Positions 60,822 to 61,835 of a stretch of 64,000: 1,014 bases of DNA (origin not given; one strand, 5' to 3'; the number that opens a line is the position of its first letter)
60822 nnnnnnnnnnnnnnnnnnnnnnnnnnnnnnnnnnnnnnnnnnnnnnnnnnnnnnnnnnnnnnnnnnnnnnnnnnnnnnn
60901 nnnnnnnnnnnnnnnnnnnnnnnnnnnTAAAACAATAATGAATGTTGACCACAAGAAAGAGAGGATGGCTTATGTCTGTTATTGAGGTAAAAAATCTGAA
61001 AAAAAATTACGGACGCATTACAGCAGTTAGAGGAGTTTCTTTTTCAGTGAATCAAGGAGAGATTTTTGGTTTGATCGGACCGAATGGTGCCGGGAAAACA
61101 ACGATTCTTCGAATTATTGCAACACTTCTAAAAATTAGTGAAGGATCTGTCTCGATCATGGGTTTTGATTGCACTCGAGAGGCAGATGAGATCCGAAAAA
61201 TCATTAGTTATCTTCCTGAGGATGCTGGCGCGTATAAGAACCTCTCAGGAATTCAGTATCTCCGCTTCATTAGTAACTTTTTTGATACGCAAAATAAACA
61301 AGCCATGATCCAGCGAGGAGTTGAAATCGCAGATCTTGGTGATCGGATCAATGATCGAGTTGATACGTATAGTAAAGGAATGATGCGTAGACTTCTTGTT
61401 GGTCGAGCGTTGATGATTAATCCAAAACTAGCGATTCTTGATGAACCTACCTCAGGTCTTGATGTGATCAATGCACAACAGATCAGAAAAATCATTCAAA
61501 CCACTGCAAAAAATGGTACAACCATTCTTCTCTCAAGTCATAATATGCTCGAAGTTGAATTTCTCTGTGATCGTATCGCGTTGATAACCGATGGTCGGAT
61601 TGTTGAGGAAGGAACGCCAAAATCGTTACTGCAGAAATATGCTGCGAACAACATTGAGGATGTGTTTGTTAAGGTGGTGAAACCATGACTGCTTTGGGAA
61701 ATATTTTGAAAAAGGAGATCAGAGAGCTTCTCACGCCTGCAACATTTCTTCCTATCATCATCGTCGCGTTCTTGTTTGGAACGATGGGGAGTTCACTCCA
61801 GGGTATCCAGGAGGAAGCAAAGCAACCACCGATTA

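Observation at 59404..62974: Compact 8-gene operon: membrane-YbjQ-membrane-ZnR-ZnR-YbjQ-ABC ATPase-ABC2 permease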

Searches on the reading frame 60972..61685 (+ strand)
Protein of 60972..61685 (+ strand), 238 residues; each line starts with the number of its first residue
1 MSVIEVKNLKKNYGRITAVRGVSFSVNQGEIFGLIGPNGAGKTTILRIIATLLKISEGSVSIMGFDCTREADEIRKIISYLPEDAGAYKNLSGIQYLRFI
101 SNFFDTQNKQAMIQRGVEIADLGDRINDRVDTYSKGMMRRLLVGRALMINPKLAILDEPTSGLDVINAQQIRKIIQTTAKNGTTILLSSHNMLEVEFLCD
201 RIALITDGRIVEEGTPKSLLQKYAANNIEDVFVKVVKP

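Call 5: search_protein_families(library=pfam, proteins=[window:60972-61685:+], max_evalue=0.1)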
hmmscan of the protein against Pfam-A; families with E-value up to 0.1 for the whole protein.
window:60972-61685:+ (238 aa): 19 families
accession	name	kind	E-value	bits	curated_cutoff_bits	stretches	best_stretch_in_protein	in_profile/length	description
PF00005.33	ABC_tran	-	4.9e-28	98.9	25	1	20-161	2-137/137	ABC transporter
PF13304.12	AAA_21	-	1.8e-12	48.4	27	2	31-55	1-25/304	AAA domain, putative AbiEii toxin, Type IV TA system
PF13175.12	AAA_15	-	0.00021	21.5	32.1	1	22-69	19-67/374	AAA ATPase domain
PF13476.12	AAA_23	-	0.00035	21.7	27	1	26-53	17-43/201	AAA domain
PF02463.25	SMC_N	-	0.00071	19.5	40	0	31-50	26-45/220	RecF/RecN/SMC N terminal domain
PF00004.35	AAA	-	0.0008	20.3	21.2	1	34-79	3-51/131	ATPase family associated with various cellular activities (AAA)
PF00448.28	SRP54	-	0.0013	18.8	22.7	1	34-71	6-43/196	SRP54-type protein, GTPase domain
PF13604.12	AAA_30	-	0.0021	18.3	27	1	30-62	19-51/191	AAA domain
PF13555.12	AAA_29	-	0.0032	17.6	27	1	22-53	15-46/61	P-loop containing region of AAA domain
PF13401.12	AAA_22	-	0.0042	17.8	27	1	33-106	9-65/130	AAA domain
PF25199.1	nSTAND_NTPase5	-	0.0044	17.3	34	1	28-54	40-66/145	Novel STAND NTPase 5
PF13514.12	AAA_27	-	0.0082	16.2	22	1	11-53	9-50/206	AAA domain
PF01751.28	Toprim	-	0.013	16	23.1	0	3-79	11-77/96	Toprim domain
PF02367.23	TsaE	-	0.013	15.9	26.6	1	25-60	17-51/128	Threonylcarbamoyl adenosine biosynthesis protein TsaE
PF13245.12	AAA_19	-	0.016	15.8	25.1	1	28-75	10-58/134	AAA domain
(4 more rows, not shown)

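Call 6: search_protein_families(library=ncbifam, proteins=[window:60972-61685:+], max_evalue=0.1)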
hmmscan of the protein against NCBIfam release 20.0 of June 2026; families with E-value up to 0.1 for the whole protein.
window:60972-61685:+ (238 aa): 211 families (the best 25 are shown)
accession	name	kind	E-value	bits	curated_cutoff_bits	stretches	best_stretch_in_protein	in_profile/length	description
TIGR01188.1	drrA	subfamily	3.8e-67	226.7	312.45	1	11-229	1-221/302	daunorubicin resistance ABC transporter, ATP-binding protein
TIGR03522.1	GldA_ABC_ATP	equivalog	1.7e-54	185.3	402.6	1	4-231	3-231/301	gliding motility-associated ABC transporter ATP-binding subunit GldA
NF033858.1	ABC2_perm_RbbA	equivalog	7.7e-49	166.4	1050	1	3-236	266-501/909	ribosome-associated ATPase/putative transporter RbbA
TIGR03740.1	galliderm_ABC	subfamily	1.4e-47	162.3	309.75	1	5-237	2-223/223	lantibiotic protection ABC transporter ATP-binding subunit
NF010060.0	PRK13537.1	equivalog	7.9e-46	156.4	521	1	2-228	14-242/314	nodulation factor ABC transporter ATP-binding protein NodI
TIGR04406.1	LPS_export_lptB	equivalog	8.1e-44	149.7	240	1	4-225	2-228/239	LPS export ABC transporter ATP-binding protein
NF010059.0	PRK13536.1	equivalog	1.7e-43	148.7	549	1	3-225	43-267/342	nodulation factor ABC transporter ATP-binding protein NodI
TIGR03864.1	PQQ_ABC_ATP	hypoth_equivalog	1.8e-42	145.5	302.25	1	4-234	2-234/236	ABC transporter, ATP-binding subunit, PQQ-dependent alcohol dehydrogenase system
TIGR01288.1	nodI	equivalog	2.3e-40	138.5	424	1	3-229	4-232/303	nodulation factor ABC transporter ATP-binding protein NodI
NF008144.0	PRK10895.1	equivalog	8.6e-35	120.3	381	1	1-223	1-228/241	LPS export ABC transporter ATP-binding protein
NF007082.0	PRK09536.1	equivalog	1.2e-34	120.1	537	1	2-222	2-229/402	corrinoid ABC transporter ATPase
NF047565.1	PSM_export_PmtA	equivalog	1e-33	116.8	350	1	3-224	2-220/282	phenol-soluble modulin export ABC transporter ATP-binding protein PmtA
NF008626.0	PRK11614.1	equivalog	1.6e-33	116.1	441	1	3-225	5-230/237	high-affinity branched-chain amino acid ABC transporter ATP-binding protein LivF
TIGR02315.1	ABC_phnC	equivalog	2.7e-33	115.4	266.1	1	3-222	1-236/243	phosphonate ABC transporter ATP-binding protein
NF047568.1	PSM_export_PmtC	equivalog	5.3e-33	114.7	375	1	5-213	2-201/290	phenol-soluble modulin export ABC transporter ATP-binding protein PmtC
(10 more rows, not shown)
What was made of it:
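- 60972..61688 (+): ABC transporter ATPase (DrrA/NatA-like). Best NCBIfam match is the drrA subfamily, below its cutoff (calls 5, 6).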

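Call 43: search_protein_families(library=padloc, proteins=[window:60972-61685:+], max_evalue=0.01)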
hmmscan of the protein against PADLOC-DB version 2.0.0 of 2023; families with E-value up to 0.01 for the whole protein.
window:60972-61685:+ (238 aa): 37 families (the best 25 are shown)
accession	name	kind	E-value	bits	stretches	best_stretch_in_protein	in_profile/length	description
PDLC04135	mad3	-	7.2e-30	102.7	2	121-232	253-369/374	mads_3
PDLC02980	AriA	-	1.9e-13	49.1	2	31-66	1-50/304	-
PDLC04140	mad8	-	8.1e-11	40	1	18-192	16-234/314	mads_8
PDLC04541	PDC-M25A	-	8.9e-08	29.6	1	23-61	15-53/380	-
PDLC04175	HEC-01A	-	2.1e-06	25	0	29-60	25-56/363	-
PDLC04214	HEC-02A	-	6.5e-06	23.7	0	136-193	224-280/338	-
PDLC02914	ATPase-Toprim_I-B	-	1.6e-05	22.3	1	22-52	18-48/443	-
PDLC03859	LmuB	-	1.8e-05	22.1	1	20-66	17-57/611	-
PDLC02335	AbiLi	-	2.2e-05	21.7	1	32-57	79-104/326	AbiLi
PDLC04164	AriA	-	3.2e-05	21.6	0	20-57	18-55/253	-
PDLC04213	HEC-02A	-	3.6e-05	21.5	0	34-64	28-52/337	-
PDLC02979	AriA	-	4.6e-05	21.4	1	12-56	10-50/373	-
PDLC04146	HEC-02B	-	0.00022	18.3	0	137-193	226-281/344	-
PDLC00271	PtuA1|PtuA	-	0.00063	17.4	1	22-54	17-48/421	AAA ATPase domain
PDLC04393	PDC-M07A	-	0.00066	16.8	0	130-191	285-349/435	-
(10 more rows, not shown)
